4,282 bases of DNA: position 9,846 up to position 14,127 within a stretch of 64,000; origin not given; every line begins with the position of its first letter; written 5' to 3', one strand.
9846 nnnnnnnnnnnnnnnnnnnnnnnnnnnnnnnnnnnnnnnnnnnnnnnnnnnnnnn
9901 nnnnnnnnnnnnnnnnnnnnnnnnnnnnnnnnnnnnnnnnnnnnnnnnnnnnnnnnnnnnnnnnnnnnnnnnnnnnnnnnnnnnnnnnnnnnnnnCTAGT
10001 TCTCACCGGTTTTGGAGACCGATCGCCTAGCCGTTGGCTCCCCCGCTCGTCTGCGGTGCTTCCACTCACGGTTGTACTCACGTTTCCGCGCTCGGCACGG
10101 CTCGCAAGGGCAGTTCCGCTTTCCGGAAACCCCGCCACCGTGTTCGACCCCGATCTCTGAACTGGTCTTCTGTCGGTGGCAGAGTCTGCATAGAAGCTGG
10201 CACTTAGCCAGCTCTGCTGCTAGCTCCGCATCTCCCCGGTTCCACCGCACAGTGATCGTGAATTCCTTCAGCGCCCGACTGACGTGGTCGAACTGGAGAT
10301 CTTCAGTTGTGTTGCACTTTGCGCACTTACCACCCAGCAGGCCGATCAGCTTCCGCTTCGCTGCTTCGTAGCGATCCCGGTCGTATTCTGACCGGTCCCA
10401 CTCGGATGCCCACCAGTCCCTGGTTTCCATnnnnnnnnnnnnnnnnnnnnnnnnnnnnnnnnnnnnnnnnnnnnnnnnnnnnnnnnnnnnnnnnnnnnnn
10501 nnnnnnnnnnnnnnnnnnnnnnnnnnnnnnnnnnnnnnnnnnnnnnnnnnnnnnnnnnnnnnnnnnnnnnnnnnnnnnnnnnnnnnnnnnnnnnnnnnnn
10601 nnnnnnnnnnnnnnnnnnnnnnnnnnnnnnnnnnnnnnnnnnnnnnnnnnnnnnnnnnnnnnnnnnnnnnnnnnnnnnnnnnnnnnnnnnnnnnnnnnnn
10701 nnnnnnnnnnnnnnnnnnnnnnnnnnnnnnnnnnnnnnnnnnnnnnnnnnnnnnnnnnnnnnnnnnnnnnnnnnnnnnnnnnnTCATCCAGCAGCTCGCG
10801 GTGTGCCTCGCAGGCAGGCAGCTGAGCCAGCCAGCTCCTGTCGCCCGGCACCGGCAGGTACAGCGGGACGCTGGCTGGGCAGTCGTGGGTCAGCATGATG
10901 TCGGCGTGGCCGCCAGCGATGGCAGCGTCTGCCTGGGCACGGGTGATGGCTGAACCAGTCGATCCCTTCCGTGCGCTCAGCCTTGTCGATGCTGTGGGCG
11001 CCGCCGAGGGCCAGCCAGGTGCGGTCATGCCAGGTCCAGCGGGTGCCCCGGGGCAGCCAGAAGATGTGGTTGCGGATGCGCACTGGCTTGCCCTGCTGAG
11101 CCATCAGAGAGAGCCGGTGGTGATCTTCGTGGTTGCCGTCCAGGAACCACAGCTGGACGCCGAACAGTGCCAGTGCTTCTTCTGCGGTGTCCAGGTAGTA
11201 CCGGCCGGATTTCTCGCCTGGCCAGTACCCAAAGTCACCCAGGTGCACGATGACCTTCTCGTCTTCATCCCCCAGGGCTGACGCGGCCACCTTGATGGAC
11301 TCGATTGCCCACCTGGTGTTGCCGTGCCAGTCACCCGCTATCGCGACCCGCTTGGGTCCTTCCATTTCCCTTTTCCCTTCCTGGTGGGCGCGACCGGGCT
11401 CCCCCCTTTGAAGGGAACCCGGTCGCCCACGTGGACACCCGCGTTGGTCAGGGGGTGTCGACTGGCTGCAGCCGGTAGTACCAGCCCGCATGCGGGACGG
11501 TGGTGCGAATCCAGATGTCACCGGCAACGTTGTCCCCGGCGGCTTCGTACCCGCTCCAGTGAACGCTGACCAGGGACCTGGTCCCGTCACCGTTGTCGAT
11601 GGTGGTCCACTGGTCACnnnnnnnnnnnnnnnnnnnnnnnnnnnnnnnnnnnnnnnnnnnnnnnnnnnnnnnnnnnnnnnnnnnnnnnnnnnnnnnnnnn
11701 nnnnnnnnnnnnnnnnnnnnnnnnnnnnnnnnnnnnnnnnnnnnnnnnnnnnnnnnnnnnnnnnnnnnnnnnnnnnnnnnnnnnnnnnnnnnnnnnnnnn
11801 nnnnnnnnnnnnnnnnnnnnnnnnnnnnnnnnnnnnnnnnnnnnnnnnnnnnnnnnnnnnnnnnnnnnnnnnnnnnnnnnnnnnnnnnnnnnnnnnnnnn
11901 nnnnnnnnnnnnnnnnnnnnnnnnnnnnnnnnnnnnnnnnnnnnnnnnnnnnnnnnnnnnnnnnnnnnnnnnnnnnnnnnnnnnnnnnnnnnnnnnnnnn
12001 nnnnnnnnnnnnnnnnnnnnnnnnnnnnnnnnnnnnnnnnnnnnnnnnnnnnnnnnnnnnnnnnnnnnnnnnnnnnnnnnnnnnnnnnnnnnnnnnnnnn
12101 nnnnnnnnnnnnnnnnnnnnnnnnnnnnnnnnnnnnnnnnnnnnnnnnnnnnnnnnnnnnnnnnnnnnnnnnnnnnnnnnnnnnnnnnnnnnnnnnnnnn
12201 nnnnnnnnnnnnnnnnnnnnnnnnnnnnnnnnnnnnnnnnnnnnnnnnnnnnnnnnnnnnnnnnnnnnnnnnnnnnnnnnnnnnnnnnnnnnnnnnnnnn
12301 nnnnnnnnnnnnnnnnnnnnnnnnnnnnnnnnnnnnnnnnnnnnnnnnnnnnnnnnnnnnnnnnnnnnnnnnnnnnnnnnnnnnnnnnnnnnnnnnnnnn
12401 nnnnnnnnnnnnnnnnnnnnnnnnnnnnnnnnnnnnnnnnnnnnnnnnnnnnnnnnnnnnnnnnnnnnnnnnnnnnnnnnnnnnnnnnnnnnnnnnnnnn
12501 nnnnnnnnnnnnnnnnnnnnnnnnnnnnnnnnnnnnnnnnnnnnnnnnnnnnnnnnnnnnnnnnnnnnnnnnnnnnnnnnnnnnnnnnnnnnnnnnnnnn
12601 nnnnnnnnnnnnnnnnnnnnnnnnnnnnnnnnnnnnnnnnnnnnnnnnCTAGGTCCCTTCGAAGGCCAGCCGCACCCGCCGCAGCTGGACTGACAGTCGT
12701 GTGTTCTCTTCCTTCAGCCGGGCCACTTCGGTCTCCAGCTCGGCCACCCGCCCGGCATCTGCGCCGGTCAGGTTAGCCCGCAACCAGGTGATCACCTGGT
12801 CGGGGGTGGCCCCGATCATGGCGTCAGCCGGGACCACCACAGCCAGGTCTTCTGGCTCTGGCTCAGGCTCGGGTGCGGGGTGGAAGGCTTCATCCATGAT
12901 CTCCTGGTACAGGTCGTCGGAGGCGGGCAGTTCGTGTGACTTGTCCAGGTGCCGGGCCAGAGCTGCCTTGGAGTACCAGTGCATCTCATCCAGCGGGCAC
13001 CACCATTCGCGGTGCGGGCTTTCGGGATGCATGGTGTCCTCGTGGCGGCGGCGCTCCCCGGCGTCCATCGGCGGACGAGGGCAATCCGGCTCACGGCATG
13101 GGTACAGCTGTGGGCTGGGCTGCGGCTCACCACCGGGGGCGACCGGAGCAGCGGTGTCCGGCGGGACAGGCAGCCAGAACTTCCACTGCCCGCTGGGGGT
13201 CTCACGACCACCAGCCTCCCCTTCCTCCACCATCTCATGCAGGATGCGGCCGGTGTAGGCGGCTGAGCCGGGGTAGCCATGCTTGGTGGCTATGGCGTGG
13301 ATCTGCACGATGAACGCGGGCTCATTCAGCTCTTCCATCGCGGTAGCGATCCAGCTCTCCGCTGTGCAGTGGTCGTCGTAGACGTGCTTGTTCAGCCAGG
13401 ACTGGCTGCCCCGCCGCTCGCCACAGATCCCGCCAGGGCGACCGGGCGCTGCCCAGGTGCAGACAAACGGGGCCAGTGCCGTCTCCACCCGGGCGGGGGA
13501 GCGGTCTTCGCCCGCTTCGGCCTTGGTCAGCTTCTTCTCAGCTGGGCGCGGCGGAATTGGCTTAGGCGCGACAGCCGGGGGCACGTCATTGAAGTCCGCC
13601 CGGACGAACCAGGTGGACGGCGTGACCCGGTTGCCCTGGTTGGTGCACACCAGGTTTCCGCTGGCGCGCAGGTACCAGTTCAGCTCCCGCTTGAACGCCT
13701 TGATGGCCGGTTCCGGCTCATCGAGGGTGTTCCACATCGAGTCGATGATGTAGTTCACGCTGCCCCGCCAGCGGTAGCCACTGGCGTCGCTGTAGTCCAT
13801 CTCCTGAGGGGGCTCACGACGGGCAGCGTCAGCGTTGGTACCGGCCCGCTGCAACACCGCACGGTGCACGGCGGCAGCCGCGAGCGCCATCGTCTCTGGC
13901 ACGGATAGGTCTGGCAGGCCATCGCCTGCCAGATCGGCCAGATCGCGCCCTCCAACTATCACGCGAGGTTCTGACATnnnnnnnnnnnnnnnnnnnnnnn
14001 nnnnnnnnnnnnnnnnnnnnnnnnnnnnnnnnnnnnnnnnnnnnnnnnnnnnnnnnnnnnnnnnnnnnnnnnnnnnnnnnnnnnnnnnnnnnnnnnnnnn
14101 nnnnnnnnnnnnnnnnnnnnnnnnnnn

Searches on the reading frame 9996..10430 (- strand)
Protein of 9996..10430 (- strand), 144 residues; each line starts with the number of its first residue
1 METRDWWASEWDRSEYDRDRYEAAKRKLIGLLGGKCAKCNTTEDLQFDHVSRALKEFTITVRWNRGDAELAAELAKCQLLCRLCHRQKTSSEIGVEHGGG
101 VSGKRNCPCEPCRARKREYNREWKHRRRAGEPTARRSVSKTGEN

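Call 11: search_protein_families(library=pfam, proteins=[window:9996-10430:-], max_evalue=0.01)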
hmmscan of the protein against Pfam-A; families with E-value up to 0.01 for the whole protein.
window:9996-10430:- (144 aa): 1 family
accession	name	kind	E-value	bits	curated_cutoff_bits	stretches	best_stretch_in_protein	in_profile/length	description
PF01844.29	HNH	-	0.0027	18.3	21.4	0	73-90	29-46/47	HNH endonuclease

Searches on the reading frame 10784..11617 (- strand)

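Call 11: search_protein_families(library=pfam, proteins=[window:10784-11617:-], max_evalue=0.01)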
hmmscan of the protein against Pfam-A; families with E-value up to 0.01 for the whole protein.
window:10784-11617:- (277 aa): 1 family
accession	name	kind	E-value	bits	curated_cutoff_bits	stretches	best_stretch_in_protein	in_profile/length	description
PF00149.33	Metallophos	-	7.2e-07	30.3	21.5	1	90-227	2-147/191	Calcineurin-like phosphoesterase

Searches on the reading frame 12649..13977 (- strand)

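Call 11: search_protein_families(library=pfam, proteins=[window:12649-13977:-], max_evalue=0.01)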
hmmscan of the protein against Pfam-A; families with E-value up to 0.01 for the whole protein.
window:12649-13977:- (442 aa): 0 families

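Call 46: search_protein_families(library=phrogs, proteins=[window:12649-13977:-], max_evalue=0.00001)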
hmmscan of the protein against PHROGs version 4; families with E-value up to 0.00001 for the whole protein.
window:12649-13977:- (442 aa): 0 families

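Call 67: search_protein_families(library=pfam, proteins=[window:12649-13977:-], max_evalue=1)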
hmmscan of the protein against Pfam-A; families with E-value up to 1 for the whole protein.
window:12649-13977:- (442 aa): 2 families
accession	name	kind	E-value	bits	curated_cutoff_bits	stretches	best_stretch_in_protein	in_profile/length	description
PF15294.11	Leu_zip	-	0.092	12.7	28.2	1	407-435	124-152/275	Leucine zipper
PF05253.18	zf-U11-48K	-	0.15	12.5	21.1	1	327-346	4-23/25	U11-48K-like CHHC zinc finger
